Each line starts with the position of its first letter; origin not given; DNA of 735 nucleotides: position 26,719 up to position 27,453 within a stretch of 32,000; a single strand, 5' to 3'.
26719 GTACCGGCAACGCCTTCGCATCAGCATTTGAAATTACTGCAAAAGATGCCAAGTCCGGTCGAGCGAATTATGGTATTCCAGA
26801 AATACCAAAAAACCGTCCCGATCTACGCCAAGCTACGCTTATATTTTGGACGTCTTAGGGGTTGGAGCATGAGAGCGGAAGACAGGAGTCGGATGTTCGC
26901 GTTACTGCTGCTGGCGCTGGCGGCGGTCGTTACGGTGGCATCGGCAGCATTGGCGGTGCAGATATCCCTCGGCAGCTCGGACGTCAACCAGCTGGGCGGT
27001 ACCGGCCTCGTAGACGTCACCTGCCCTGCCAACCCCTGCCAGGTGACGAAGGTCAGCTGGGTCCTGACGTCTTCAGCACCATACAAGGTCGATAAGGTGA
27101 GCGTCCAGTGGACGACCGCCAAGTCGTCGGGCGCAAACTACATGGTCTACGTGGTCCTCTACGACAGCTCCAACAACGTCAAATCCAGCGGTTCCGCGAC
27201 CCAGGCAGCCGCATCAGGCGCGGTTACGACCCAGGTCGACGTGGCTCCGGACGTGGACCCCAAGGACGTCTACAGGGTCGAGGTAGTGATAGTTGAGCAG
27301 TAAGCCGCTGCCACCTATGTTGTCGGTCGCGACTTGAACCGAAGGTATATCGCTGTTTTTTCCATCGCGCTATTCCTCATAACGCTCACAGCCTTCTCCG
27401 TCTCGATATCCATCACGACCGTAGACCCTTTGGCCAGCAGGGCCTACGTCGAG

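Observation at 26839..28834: Cassette of three paralogous ~110-aa secreted beta-rich proteins coupled to a dedicated Sec11/SipW-type signal peptidase: candidate undescribed archaeal surface-fibre system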

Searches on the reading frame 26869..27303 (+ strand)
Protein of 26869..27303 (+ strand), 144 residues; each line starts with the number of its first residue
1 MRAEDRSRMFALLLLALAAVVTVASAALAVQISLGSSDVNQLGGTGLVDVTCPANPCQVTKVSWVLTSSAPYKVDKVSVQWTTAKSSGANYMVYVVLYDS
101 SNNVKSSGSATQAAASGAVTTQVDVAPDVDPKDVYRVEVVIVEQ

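Call 4: search_protein_families(library=pfam, proteins=[window:26869-27303:+], max_evalue=1)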
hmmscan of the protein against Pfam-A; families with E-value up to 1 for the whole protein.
window:26869-27303:+ (144 aa): 2 families
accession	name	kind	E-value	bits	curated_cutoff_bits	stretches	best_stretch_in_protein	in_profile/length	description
PF10342.15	Kre9_KNH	-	0.099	13.8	24.6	1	71-140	7-76/94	Kre9/KNH-like N-terminal Ig-like domain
PF00041.27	fn3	-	0.13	13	25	1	75-142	14-69/84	Fibronectin type III domain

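Call 5: search_protein_families(library=ncbifam, proteins=[window:26869-27303:+], max_evalue=1)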
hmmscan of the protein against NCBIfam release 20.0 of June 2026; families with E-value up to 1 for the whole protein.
window:26869-27303:+ (144 aa): 0 families

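Call 10: find_encoding_contigs(protein=window:26869-27303:+, flank=10000, max_places=6)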
Protein window:26869-27303:+ (144 aa): no gene with exactly this product is on record in the collection.

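Call 11: find_homologous_proteins(query=window:26869-27303:+, max_evalue=0.01)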
Query window:26869-27303:+ (144 aa): 79 proteins with E <= 0.01 among 1254 candidates.
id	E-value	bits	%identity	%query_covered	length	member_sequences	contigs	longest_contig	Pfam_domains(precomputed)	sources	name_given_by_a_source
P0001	1.7e-81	289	99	100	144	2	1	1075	-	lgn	-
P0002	1.9e-56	208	82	83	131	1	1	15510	-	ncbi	ncbi:MAG: hypothetical protein QXW56_09260 [Nitrososphaerota archaeon]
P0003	2.1e-52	195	78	78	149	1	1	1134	-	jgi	-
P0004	5.9e-52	193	67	97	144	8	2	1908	-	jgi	-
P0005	2.9e-51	191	64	99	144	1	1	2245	-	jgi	jgi:hypothetical protein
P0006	3.8e-51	191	75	78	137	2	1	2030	-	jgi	-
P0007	7.5e-50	186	65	100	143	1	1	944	-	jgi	jgi:hypothetical protein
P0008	1.0e-49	186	69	93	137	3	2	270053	-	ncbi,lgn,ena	-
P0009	1.8e-49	185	64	99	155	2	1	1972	-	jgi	jgi:type 1 fimbria pilin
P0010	1.4e-48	182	63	99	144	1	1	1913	-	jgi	jgi:hypothetical protein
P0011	2.0e-48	182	64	99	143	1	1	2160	-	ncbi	-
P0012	2.2e-48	182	62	100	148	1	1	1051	-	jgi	jgi:hypothetical protein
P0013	6.8e-48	180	63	100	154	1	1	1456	-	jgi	jgi:hypothetical protein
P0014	1.5e-47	179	68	83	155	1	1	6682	-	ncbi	-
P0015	2.7e-47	178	63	99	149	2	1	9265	-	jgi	jgi:hypothetical protein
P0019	1.1e-46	176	65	93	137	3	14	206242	-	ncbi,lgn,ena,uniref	ncbi:MAG: hypothetical protein QXS96_05195 [Candidatus Caldarchaeum sp.]|uniref:Uncharacterized prot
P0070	7.2e-32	128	55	82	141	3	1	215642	-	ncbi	-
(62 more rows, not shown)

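Call 12: find_encoding_contigs(protein=P0019, flank=6000, max_places=3)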
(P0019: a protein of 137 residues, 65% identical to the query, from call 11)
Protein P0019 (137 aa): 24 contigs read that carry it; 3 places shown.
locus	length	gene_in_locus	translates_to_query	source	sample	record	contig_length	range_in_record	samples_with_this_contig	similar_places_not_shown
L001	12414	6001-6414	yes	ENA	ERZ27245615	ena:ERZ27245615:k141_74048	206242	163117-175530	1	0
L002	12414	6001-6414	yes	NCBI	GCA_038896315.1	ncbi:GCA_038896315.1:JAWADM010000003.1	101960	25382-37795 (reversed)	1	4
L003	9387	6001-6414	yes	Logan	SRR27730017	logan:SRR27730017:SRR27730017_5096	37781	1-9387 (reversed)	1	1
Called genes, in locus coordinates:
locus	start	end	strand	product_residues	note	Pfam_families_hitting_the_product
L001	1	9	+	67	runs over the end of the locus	-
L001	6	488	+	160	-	-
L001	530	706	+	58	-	-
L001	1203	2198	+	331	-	PF00226:DnaJ, PF06961:DUF1294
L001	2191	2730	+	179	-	-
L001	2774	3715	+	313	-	PF09376:NurA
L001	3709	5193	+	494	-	PF01935:DUF87 (weak), PF00004:AAA (faint)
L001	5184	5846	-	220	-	PF01978:TrmB (faint)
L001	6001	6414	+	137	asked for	-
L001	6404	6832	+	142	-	-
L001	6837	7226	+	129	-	-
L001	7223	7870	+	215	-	-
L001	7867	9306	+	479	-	-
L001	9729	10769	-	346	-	PF01435:Peptidase_M48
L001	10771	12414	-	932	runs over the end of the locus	-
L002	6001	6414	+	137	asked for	-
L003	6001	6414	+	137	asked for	-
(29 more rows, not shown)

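Call 13: find_encoding_contigs(protein=P0070, flank=6000, max_places=2)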
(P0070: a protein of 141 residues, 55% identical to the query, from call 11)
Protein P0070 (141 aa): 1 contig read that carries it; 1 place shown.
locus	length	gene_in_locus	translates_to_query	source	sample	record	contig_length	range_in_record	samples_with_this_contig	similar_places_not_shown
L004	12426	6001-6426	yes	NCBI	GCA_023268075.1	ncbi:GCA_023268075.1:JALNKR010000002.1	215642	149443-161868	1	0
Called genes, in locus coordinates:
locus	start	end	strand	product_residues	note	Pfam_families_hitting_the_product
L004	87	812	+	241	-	PF00005:ABC_tran, PF13304:AAA_21 (faint)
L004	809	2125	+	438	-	PF12679:ABC2_membrane_2, PF12698:ABC2_membrane_3, PF01061:ABC2_membrane (weak)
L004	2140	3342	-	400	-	PF00285:Citrate_synt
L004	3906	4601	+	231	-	PF01810:LysE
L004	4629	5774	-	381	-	PF22025:ThiI_fer, PF02926:THUMP, PF02568:ThiI, PF06508:QueC (faint)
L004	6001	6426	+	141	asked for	-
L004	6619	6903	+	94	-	-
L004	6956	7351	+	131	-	-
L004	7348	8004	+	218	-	PF10502:Peptidase_S26 (weak), PF00717:Peptidase_S24 (weak)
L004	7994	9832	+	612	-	-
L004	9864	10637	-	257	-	PF13614:AAA_31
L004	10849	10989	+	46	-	-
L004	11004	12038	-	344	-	PF13404:HTH_AsnC-type (weak), PF13412:HTH_24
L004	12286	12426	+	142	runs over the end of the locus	-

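Call 18: find_related_loci(query=A1, collection=genome_contigs, flank=7000)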
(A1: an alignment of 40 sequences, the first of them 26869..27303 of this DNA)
Query A1 (144 aa) in genome_contigs; peptide patterns used: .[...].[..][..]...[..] (x = any residue, [..] = any of these).
18 stretches matched a pattern; 5 encode a relative of the query (tblastn E <= 1e-3); 5 distinct loci.
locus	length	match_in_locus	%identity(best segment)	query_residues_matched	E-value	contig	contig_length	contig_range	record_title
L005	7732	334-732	67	12-144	1e-54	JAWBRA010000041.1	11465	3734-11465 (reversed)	MAG: Candidatus Caldarchaeum sp. isolate JZ-1_201705_bins_59 JZ-1_201705_bins_59_scaffold_41, whole genome shotgun seque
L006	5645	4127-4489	69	24-144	4e-50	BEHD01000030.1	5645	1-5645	Archaeon HR01 DNA, contig: NODE_4326_30, isolate: HRbin01, whole genome shotgun sequence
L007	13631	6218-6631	61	5-143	8e-41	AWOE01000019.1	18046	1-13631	Candidatus Calditenuaceae archaeon JGI OTU-1 pSL4COM1_contig_23_0.19, whole genome shotgun sequence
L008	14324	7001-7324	56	27-133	2e-28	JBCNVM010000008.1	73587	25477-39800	MAG: Candidatus Caldarchaeales archaeon isolate DT_Bin_10 contig8, whole genome shotgun sequence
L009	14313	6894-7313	66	5-144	9e-58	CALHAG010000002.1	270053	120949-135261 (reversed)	MAG: Candidatus Caldarchaeum subterraneum isolate H1_Bin_METABAT__153_1_1 genome assembly, contig: c_000000745131, whole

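Call 22: find_related_loci(query=A1, collection=metagenome_contigs, flank=5000)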
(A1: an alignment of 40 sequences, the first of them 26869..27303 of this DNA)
Query A1 (144 aa) in metagenome_contigs; peptide patterns used: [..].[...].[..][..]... (x = any residue, [..] = any of these).
117 stretches matched a pattern; 52 encode a relative of the query (tblastn E <= 1e-3); 52 distinct loci.
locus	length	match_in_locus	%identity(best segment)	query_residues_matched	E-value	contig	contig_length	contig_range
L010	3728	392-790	67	12-144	3e-54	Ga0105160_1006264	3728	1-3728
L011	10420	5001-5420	63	5-144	2e-54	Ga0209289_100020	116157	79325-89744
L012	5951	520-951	59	1-143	1e-53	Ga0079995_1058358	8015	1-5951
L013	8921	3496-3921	57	1-144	2e-47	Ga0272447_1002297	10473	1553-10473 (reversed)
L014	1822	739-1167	65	1-143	2e-47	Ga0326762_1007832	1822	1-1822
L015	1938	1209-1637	65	1-143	1e-46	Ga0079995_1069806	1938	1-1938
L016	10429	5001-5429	62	1-143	2e-44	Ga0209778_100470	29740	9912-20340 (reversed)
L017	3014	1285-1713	62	1-143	5e-44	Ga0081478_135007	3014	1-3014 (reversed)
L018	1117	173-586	63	5-143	3e-46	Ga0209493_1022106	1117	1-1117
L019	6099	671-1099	62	1-143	1e-43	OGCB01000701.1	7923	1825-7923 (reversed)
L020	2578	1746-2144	55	6-143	6e-44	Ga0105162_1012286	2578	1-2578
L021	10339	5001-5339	65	32-144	1e-43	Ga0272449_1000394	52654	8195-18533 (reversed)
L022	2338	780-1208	62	1-143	1e-43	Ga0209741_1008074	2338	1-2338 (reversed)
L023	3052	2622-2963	62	30-143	2e-43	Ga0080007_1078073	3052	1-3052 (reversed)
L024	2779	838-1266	62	1-143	1e-43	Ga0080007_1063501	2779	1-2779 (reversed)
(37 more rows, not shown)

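Call 31: search_solved_structures(query=A2, max_evalue=10, show_alignments=2)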
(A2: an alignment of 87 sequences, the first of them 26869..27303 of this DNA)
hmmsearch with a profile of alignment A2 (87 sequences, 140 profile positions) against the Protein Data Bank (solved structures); distinct sequences matched with E-value up to 10: 2.
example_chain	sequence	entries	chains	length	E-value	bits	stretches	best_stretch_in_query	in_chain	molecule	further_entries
5uqz_A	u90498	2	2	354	1.4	12.4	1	62-121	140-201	Glucan-binding protein C, GbpC | Glucan-binding protein C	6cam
8feh_D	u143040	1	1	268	5.3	10.6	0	100-138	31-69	Minor capsid protein A1 fusion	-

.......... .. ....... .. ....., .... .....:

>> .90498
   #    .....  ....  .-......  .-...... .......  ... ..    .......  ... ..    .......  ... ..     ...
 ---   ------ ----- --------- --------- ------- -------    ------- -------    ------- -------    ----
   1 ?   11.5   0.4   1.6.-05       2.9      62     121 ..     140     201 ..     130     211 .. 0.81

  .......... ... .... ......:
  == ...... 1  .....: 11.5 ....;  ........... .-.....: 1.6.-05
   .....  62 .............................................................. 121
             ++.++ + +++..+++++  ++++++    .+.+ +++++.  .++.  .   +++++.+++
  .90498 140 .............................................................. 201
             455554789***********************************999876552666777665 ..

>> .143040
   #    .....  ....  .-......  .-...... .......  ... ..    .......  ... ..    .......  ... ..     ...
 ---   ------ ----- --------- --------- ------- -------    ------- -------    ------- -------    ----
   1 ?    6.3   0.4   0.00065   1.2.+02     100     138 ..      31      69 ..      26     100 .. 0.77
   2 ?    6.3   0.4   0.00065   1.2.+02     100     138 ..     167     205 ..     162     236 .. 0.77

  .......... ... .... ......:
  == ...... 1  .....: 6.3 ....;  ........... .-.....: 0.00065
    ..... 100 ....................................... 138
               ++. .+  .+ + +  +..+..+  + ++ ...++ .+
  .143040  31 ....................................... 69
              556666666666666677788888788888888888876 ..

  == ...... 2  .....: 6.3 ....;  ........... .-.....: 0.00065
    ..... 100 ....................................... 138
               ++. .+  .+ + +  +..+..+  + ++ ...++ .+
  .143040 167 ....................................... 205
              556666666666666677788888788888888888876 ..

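Call 37: predict_structure(alignment_id=A2)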
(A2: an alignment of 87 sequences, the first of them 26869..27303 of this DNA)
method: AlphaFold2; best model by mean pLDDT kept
length: 144 residues; sequences in the alignment: 87
mean_pLDDT: 79.5   pTM: 0.66
mean pLDDT of the five models: 79.5, 79.3, 77.6, 77.6, 75.7
residues with pLDDT >= 90: 57; 70-90: 42; 50-70: 39; < 50: 6
segments of 3 or more residues with pLDDT < 50: 25-30
pLDDT, mean of each block of 10 residues (from residue 1): 73 69 48 57 58 66 89 93 89 94 96 92 97 89 87
secondary structure, 60 per line:
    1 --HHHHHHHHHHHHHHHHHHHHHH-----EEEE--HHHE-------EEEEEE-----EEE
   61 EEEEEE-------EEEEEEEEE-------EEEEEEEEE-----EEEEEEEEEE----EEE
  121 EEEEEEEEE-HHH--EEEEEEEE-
elements in order: H3-24 E30-33 E47-52 E58-66 E74-82 E90-98 E104-113 E118-129 E136-143

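Call 40: fold_search(model_id=the predicted structure, library=pdb)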
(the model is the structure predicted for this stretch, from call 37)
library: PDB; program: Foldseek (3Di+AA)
matches with E <= 10: 1008; with E <= 0.001: 0
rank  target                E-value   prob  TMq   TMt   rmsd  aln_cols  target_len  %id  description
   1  4gio_A                1.5e-02  0.99  0.40  0.54   4.1       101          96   15  Crystal structure of Campylobacter jejuni cj0090 (released 2012-09-26)
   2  3hn3_A                3.1e-02  0.60  0.22  0.07   5.3        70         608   17  Human beta-glucuronidase at 1.7 A resolution (released 2009-12-01)
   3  3o0l_A                3.3e-02  0.82  0.29  0.35   5.9        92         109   20  Crystal structure of a Pfam DUF1425 family member (Shew_1734) from Shewanella sp. pv-4 at 1.81 a resolution (released 2010-08-04)
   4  7ui8_A                3.6e-02  0.93  0.36  0.43   5.9       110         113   18  Intramolecular ester bond-containing repeat domain from E. columbae adhesin (split and religated) (released 2023-04-05)
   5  6ed1_A                3.9e-02  0.75  0.29  0.06  12.2       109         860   15  Bacteroides dorei Beta-glucuronidase (released 2019-02-13)
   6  8f9l_A                4.3e-02  0.96  0.34  0.35   5.0        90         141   22  Intramolecular ester bond-containing repeat domain from Gemella massiliensis adhesin (released 2024-06-19)
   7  6b6l_B                5.4e-02  0.69  0.29  0.07  11.1       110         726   12  The crystal structure of glycosyl hydrolase family 2 (GH2) member from Bacteroides cellulosilyticus DSM 14838 (released 2017-10-11)
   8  3hn3_D                6.0e-02  0.66  0.24  0.07   5.3        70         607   17  Human beta-glucuronidase at 1.7 A resolution (released 2009-12-01)
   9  3hn3_B                6.0e-02  0.66  0.24  0.07   5.3        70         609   17  Human beta-glucuronidase at 1.7 A resolution (released 2009-12-01)
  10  7rsk_A                7.2e-02  0.38  0.25  0.06  11.5       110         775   12  The crystal structure from microfluidic crystals of glycosyl hydrolase family 2 (GH2) member from Bacteroides cellulos (released 2021-08-25)
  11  3bga_A                7.6e-02  0.97  0.36  0.06   4.7        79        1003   10  Crystal structure of beta-galactosidase from Bacteroides thetaiotaomicron VPI-5482 (released 2007-12-11)
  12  3o0l_B                8.0e-02  0.91  0.36  0.45   4.5        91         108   14  Crystal structure of a Pfam DUF1425 family member (Shew_1734) from Shewanella sp. pv-4 at 1.81 a resolution (released 2010-08-04)
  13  8f9l_B                8.0e-02  0.90  0.29  0.29   3.6        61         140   24  Intramolecular ester bond-containing repeat domain from Gemella massiliensis adhesin (released 2024-06-19)
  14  1ft3_A                8.0e-02  0.80  0.30  0.33   5.5        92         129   11  CRYSTAL STRUCTURE OF TRUNCATED RHOGDI K141A MUTANT (released 2001-05-02)
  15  3fn9_D                8.5e-02  0.77  0.33  0.08  10.2       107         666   12  Crystal structure of putative beta-galactosidase from bacteroides fragilis (released 2009-01-13)
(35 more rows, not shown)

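Call 66: search_protein_families(library=pfam, alignment_id=A5, max_evalue=1)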
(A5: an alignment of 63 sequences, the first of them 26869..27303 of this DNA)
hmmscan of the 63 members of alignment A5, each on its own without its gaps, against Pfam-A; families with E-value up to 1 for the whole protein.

A. member 1, window:26869-27303:+ (144 aa): 2 families
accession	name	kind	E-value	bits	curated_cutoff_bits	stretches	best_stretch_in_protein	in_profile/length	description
PF10342.15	Kre9_KNH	-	0.099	13.8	24.6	1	71-140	7-76/94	Kre9/KNH-like N-terminal Ig-like domain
PF00041.27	fn3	-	0.13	13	25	1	75-142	14-69/84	Fibronectin type III domain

B. families by the number of members that match (of 63 scanned): 55 families (the first 25 are shown)
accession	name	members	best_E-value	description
PF00754.31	F5_F8_type_C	4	0.0017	F5/8 type C domain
PF07495.19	Y_Y_Y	4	0.0099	Y_Y_Y domain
PF00041.27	fn3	3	0.005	Fibronectin type III domain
PF05216.18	UNC-50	3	0.0061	UNC-50 family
PF10342.15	Kre9_KNH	3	0.0074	Kre9/KNH-like N-terminal Ig-like domain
PF00801.26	PKD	3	0.064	PKD domain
PF00630.25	Filamin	2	0.022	Filamin/ABP280 repeat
PF24318.1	DUF7490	2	0.081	Domain of unknown function (DUF7490)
PF25706.1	HCMV_UL116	2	0.19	Human cytomegalovirus UL116 protein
PF03906.20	Phage_T7_tail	1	0.0043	Phage T7 tail fibre protein, N-terminal domain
PF14016.12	DUF4232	1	0.013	Domain of unknown function (DUF4232)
PF21661.2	DUF6860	1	0.013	Domain of unknown function (DUF6860)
PF14315.11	DUF4380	1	0.013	Domain of unknown function (DUF4380)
PF20579.4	LapA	1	0.016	LapA domain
PF08139.17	LPAM_1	1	0.02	Prokaryotic membrane lipoprotein lipid attachment site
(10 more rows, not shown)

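Call 67: search_protein_families(library=ncbifam, alignment_id=A5, max_evalue=1)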
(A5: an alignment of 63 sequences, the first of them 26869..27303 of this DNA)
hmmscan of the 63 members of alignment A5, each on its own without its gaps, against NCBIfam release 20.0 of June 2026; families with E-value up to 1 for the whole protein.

A. member 1, window:26869-27303:+ (144 aa): 0 families

B. families by the number of members that match (of 63 scanned): 34 families (the first 25 are shown)
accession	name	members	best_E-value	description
NF038353.1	FxLYD_dom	6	2.8e-05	FxLYD domain-containing protein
NF040942.2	hypo_ExtJ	4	0.14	selenite/tellurite reduction operon protein ExtJ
NF007973.0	PRK10697.1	2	0.011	envelope stress response membrane protein PspC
NF010681.0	PRK14081.1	2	0.025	triple tyrosine motif-containing protein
NF038083.1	CU044_5270_fam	2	0.07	CU044_5270 family protein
NF041539.1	choice_anch_R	1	0.0012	choice-of-anchor R domain-containing protein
TIGR03218.1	catechol_dmpH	1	0.0023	2-oxo-3-hexenedioate decarboxylase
NF005536.0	PRK07198.1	1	0.011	GTP cyclohydrolase II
NF003519.0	PRK05182.2-5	1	0.012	DNA-directed RNA polymerase subunit alpha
NF005482.0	PRK07085.1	1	0.02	diphosphate--fructose-6-phosphate 1-phosphotransferase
NF041940.1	choice_anch_X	1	0.026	choice-of-anchor X domain-containing protein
NF005036.0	PRK06451.1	1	0.026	NADP-dependent isocitrate dehydrogenase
NF006083.0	PRK08229.1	1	0.031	2-dehydropantoate 2-reductase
NF058564.1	BT_3233_fam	1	0.032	BT3233 family polysaccharide utilization protein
NF004943.0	PRK06292.2-1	1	0.042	dihydrolipoyl dehydrogenase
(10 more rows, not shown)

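Call 100: search_solved_structures(query=A5, max_evalue=10, show_alignments=0)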
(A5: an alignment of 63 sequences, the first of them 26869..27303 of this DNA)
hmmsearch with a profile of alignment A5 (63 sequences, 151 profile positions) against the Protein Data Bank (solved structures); distinct sequences matched with E-value up to 10: 32.
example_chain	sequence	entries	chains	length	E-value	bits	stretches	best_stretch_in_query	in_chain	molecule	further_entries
7y5e_UL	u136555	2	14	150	0.036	17.3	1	7-51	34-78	PS II complex 12 kDa extrinsic protein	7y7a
9m53_A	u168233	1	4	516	0.055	16.7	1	68-110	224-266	Inositol-3-phosphate synthase 1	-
4r1i_A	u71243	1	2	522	0.22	14.7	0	13-42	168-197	Aminobenzoyl-glutamate transporter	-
9yxv_D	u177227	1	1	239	0.22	14.7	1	7-63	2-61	sfFab18 light chain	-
7lo7_L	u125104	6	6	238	0.26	14.5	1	7-63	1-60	Fab25 Light Chain | Fab36 Light Chain | NabFab LC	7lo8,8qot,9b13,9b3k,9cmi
6ww5_F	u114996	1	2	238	0.29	14.3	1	7-63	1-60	Fab84 Light Chain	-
9ihc_L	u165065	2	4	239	0.29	14.3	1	7-63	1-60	COP-2 antibody light chain | COP-2 Light chain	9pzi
7f9f_A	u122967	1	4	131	0.33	14.1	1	77-129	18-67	Thrombocorticin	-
8dp3_L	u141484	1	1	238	0.35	14.1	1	7-63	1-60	Fab BL3-6 Light Chain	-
4iof_D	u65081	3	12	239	0.36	14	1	7-63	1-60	Fab-bound IDE, light chain | IDE-bound Fab light chain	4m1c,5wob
8xr6_U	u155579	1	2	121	0.39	13.9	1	11-51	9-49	PsbU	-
7f9g_A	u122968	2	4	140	0.39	13.9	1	77-129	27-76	Thrombocorticin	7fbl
6mwn_D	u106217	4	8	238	0.39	13.9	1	7-62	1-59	Fab HAVx Light Chain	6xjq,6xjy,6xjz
7f91_A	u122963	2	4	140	0.43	13.8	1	77-129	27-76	Thrombocorticin | Thrombocorticin Q25K mutant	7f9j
4zxe_A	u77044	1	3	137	0.56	13.4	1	65-121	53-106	Glucanase/Chitosanase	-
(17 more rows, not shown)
